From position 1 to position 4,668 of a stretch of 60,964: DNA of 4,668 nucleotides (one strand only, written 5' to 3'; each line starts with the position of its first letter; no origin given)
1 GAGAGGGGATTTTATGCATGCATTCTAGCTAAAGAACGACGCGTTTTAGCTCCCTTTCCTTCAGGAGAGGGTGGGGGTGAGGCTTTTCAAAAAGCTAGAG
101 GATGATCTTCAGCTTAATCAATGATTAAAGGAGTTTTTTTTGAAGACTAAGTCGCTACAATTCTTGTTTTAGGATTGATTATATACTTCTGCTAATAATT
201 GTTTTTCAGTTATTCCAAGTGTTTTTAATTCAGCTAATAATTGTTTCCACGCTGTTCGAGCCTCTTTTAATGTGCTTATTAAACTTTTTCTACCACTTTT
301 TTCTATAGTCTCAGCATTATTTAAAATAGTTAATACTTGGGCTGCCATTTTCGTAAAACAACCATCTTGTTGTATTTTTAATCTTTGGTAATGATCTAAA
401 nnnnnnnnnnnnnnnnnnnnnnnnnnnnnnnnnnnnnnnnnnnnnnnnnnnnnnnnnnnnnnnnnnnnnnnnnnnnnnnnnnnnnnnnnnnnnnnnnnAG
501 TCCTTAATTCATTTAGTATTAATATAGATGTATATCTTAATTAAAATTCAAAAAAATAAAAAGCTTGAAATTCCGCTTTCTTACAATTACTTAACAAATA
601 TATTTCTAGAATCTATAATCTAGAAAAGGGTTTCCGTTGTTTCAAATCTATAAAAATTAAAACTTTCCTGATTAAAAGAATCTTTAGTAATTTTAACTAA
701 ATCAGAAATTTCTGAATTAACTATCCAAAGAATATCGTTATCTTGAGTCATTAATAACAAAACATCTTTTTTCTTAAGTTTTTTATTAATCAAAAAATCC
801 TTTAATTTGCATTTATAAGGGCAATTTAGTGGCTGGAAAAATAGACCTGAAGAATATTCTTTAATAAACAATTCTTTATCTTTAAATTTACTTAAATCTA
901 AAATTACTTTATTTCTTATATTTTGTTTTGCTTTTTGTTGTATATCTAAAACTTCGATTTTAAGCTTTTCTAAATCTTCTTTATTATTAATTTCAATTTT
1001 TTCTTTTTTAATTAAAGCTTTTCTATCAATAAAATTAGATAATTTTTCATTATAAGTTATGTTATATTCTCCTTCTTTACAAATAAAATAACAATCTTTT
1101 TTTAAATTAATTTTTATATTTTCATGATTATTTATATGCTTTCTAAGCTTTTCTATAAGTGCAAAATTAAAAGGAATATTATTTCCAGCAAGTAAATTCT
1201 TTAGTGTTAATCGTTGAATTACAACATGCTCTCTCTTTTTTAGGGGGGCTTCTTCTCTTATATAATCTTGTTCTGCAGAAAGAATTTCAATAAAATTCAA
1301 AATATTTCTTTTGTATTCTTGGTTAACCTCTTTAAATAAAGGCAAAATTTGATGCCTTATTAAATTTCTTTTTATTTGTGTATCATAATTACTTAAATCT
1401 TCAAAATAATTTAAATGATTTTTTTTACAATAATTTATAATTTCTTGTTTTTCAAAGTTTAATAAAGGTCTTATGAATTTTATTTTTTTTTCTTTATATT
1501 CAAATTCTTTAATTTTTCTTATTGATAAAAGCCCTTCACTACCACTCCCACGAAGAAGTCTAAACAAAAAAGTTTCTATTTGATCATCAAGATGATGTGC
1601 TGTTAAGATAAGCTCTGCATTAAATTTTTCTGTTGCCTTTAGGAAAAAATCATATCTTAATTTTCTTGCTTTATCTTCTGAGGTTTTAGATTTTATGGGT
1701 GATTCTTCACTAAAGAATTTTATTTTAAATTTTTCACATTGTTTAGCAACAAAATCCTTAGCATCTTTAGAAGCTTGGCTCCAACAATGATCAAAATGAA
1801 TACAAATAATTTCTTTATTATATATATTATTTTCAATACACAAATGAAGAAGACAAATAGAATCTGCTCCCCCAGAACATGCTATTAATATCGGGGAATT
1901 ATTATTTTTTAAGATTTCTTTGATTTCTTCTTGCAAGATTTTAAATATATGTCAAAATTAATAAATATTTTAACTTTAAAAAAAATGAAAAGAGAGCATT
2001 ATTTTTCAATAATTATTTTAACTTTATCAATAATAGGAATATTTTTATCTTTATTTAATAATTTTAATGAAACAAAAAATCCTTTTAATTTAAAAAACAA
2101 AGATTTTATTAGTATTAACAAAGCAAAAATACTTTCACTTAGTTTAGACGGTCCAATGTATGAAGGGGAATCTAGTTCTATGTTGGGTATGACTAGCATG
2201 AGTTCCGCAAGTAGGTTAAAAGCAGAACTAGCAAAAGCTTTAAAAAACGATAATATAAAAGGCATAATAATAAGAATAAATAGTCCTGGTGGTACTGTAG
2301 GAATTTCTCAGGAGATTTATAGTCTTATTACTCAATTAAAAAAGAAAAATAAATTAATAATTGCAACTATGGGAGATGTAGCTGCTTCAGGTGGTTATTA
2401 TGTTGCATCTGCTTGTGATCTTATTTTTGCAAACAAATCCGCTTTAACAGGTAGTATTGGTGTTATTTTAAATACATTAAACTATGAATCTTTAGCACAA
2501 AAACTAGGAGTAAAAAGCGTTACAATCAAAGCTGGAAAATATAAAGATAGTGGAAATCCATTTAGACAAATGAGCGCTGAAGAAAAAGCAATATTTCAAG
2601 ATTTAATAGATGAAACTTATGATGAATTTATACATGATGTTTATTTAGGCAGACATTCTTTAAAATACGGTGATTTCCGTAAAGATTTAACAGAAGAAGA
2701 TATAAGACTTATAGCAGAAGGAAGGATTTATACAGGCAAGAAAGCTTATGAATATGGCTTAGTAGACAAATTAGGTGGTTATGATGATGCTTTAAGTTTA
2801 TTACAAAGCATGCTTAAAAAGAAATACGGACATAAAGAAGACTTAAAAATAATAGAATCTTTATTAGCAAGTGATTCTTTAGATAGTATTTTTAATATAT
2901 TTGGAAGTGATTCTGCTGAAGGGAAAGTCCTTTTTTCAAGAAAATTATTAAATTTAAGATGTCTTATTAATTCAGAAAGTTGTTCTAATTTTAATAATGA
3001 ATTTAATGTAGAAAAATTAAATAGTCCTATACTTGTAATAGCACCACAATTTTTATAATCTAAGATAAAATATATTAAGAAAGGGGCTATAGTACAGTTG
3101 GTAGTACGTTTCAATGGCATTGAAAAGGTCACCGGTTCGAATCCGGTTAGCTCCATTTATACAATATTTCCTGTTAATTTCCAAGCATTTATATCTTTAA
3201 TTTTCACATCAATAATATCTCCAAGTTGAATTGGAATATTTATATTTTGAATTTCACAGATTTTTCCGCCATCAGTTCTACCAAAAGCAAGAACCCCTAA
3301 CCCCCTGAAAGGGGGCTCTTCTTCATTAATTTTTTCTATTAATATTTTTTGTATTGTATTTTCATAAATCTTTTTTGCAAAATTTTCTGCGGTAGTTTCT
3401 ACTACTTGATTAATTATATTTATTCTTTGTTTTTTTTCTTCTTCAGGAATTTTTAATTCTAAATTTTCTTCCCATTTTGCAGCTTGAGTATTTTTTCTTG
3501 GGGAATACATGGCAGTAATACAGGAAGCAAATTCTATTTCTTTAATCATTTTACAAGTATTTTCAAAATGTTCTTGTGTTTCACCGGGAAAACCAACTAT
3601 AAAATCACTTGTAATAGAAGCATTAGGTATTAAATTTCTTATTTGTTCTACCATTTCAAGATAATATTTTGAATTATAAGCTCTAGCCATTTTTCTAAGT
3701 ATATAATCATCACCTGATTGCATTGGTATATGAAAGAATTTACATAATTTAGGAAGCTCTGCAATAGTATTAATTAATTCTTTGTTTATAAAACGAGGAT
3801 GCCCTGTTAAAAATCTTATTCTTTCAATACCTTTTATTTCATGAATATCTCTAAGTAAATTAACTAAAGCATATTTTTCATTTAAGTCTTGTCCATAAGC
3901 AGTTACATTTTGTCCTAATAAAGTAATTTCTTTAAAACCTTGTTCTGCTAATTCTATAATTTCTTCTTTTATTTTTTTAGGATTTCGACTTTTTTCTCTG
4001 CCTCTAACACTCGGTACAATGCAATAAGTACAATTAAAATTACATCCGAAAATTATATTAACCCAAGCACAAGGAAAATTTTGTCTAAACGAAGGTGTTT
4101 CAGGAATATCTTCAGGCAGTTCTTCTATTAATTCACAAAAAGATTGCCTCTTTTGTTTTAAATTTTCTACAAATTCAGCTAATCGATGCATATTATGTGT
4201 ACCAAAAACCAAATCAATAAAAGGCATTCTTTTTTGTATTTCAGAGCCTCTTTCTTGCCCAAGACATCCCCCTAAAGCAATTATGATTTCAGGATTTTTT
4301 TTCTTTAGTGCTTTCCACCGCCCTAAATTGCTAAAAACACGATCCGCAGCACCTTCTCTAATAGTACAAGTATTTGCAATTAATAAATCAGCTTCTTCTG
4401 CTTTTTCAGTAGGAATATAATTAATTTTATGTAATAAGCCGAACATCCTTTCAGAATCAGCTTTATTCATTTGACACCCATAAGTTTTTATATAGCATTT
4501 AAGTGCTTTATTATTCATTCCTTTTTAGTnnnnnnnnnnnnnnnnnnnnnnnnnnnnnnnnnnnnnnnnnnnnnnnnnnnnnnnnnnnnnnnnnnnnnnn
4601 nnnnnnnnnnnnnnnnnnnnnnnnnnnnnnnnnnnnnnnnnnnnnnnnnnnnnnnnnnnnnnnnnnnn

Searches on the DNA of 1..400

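Call 78: search_rna_families(source=window, start=1, end=400, threshold=evalue, max_evalue=1, show_alignments=1)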
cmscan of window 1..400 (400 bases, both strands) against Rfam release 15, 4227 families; matches with E-value up to 1: 0.
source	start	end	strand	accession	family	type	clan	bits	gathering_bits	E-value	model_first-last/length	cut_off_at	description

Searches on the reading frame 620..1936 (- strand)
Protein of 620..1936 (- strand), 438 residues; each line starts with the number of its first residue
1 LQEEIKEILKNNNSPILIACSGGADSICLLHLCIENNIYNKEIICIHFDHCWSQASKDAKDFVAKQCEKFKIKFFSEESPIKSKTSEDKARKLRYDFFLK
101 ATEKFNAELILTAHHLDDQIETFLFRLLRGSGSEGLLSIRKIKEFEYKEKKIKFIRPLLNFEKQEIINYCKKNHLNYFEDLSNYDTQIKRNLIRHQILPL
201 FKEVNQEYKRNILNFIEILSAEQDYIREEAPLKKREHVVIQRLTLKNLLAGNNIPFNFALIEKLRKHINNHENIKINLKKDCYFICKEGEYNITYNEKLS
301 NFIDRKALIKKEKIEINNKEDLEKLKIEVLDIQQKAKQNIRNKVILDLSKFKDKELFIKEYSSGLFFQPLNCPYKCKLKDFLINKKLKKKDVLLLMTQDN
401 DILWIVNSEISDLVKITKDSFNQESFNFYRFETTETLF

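Call 22: search_protein_families(library=pfam, proteins=[window:620-1936:-])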
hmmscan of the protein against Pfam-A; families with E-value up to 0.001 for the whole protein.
window:620-1936:- (438 aa): 3 families
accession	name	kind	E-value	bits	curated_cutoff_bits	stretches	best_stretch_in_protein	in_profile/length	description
PF01171.26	ATP_bind_3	-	3.6e-54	183.7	27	1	16-196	2-182/182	PP-loop family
PF01507.26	PAPS_reduct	-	1.8e-06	28.6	22.5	1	16-177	2-156/175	Phosphoadenosine phosphosulfate reductase domain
PF06508.19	QueC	-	0.00071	19.6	22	0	17-74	3-55/210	Queuosine biosynthesis protein QueC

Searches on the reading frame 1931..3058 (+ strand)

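Call 22: search_protein_families(library=pfam, proteins=[window:1931-3058:+])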
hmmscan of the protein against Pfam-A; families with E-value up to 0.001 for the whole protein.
window:1931-3058:+ (375 aa): 4 families
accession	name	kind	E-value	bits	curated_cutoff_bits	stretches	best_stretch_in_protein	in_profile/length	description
PF01343.23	Peptidase_S49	-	3.3e-45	154.3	24.9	1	136-293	2-149/154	Peptidase family S49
PF00574.28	CLP_protease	-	1.4e-06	28.7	20.2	1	91-161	28-95/182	Clp protease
PF25145.1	NfeD1b_N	-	4.3e-06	26.9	40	1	105-181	27-100/189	NfeD1b, N-terminal domain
PF00378.25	ECH_1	-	0.00023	21.1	27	1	125-173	73-121/251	Enoyl-CoA hydratase/isomerase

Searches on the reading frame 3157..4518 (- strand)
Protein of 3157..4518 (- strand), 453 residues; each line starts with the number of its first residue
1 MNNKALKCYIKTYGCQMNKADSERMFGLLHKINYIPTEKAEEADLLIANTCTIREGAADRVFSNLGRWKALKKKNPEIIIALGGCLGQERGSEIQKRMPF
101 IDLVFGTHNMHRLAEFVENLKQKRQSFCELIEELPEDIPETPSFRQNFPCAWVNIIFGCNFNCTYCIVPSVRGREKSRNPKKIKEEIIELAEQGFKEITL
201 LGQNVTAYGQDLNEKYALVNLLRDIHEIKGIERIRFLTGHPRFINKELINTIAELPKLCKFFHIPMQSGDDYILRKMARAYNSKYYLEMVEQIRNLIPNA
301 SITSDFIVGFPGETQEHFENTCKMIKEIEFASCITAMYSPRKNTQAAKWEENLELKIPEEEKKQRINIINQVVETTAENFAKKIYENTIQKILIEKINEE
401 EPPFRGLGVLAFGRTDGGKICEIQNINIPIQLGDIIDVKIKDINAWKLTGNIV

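Call 22: search_protein_families(library=pfam, proteins=[window:3157-4518:-])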
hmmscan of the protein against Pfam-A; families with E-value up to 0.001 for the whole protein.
window:3157-4518:- (453 aa): 4 families
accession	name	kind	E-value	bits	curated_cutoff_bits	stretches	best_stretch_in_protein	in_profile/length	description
PF04055.27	Radical_SAM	-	3.8e-31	108.9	29.5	1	153-325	1-166/166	Radical SAM superfamily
PF00919.26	UPF0004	-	4e-29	101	27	1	7-106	1-98/98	Uncharacterized protein family UPF0004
PF13353.11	Fer4_12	-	7.6e-05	23.5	22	0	156-239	12-91/137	4Fe-4S single cluster domain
PF01938.26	TRAM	-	0.00024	21.3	21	1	385-453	3-61/61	TRAM domain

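Call 35: search_solved_structures(query=window:3157-4515:-, show_alignments=2, max_evalue=1e-20)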
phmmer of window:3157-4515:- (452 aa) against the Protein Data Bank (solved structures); distinct sequences matched with E-value up to 1e-20: 4.
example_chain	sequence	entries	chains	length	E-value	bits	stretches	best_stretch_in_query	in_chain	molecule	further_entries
7mjz_A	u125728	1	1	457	2.5e-70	240.6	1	6-449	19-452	tRNA-2-methylthio-N(6)-dimethylallyladenosine synthase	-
7mjv_A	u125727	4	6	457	4e-70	239.9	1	6-449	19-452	tRNA-2-methylthio-N(6)-dimethylallyladenosine synthase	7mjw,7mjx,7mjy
4jc0_A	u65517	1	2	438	1.3e-54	188.8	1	7-405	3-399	Ribosomal protein S12 methylthiotransferase RimO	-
2qgq_A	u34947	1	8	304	3.1e-44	154.6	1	147-406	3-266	Protein TM_1862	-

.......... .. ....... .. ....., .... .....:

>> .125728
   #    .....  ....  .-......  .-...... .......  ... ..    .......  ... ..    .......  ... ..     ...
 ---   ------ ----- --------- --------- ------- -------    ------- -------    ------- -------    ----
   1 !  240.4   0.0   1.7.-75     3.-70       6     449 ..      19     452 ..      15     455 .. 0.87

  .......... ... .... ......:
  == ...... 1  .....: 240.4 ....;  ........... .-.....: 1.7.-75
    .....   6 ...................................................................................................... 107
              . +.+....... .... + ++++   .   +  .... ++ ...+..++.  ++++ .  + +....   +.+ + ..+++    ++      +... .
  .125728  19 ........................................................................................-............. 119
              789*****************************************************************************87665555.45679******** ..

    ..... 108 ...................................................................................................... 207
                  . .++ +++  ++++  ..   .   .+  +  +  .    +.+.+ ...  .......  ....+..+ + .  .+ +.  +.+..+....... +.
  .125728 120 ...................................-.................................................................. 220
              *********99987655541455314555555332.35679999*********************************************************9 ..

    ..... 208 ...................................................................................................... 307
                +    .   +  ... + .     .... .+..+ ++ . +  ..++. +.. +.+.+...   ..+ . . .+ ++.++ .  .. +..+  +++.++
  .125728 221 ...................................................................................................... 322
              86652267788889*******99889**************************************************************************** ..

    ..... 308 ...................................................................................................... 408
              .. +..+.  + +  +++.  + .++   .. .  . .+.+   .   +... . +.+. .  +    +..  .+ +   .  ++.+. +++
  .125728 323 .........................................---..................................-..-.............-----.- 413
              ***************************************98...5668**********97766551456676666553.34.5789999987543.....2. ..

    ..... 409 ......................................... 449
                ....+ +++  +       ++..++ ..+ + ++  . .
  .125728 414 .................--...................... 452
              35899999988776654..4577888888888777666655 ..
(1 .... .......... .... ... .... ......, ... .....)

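Call 72: find_homologous_proteins(query=window:3157-4515:-, max_evalue=1e-40)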
Query window:3157-4515:- (452 aa): 7991 proteins with E <= 1e-40 among 8000 candidates; the best 120 are listed.
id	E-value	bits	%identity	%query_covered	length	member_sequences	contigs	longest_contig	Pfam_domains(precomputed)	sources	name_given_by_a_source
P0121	0.0e+0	1032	100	100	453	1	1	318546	PF04055.28,PF00919.27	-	-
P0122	4.7e-190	650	64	98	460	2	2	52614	PF04055.28,PF00919.27,PF01938.27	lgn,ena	-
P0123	1.6e-179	615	61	99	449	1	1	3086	PF04055.28,PF00919.27,PF01938.27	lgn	-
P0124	1.7e-179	615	61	99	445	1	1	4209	PF04055.28,PF00919.27,PF01938.27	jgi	-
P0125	2.8e-177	608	61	99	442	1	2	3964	PF04055.28,PF00919.27,PF01938.27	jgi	jgi:tRNA-2-methylthio-N6-dimethylallyladenosine synthase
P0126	5.1e-177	607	61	99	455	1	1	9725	PF04055.28,PF00919.27,PF01938.27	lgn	-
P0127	2.2e-175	602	60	99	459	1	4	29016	PF04055.28,PF00919.27,PF01938.27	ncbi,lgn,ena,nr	ncbi:MAG: tRNA (N6-isopentenyl adenosine(37)-C2)-methylthiotransferase MiaB [Candidatus Caenarcaniph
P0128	4.2e-175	601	60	99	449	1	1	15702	PF04055.28,PF00919.27,PF01938.27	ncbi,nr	ncbi:MAG: tRNA (N6-isopentenyl adenosine(37)-C2)-methylthiotransferase MiaB [Candidatus Caenarcaniph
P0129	1.7e-173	596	59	98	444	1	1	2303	PF04055.28,PF00919.27,PF01938.27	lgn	-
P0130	3.3e-173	595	56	99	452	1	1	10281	PF04055.28,PF00919.27,PF01938.27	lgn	-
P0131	4.5e-173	594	60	99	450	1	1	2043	PF04055.28,PF00919.27,PF01938.27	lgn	-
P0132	1.7e-172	592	60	99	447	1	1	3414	PF04055.28,PF00919.27,PF01938.27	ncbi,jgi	jgi:tRNA-2-methylthio-N6-dimethylallyladenosine synthase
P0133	3.6e-172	591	57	99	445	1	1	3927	PF04055.28,PF00919.27,PF01938.27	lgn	-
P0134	3.3e-171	588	58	99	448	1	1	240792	PF04055.28,PF00919.27,PF01938.27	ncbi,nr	ncbi:MAG: tRNA (N6-isopentenyl adenosine(37)-C2)-methylthiotransferase MiaB [Candidatus Caenarcaniph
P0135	1.1e-168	580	56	99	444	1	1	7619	PF04055.28,PF00919.27,PF01938.27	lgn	-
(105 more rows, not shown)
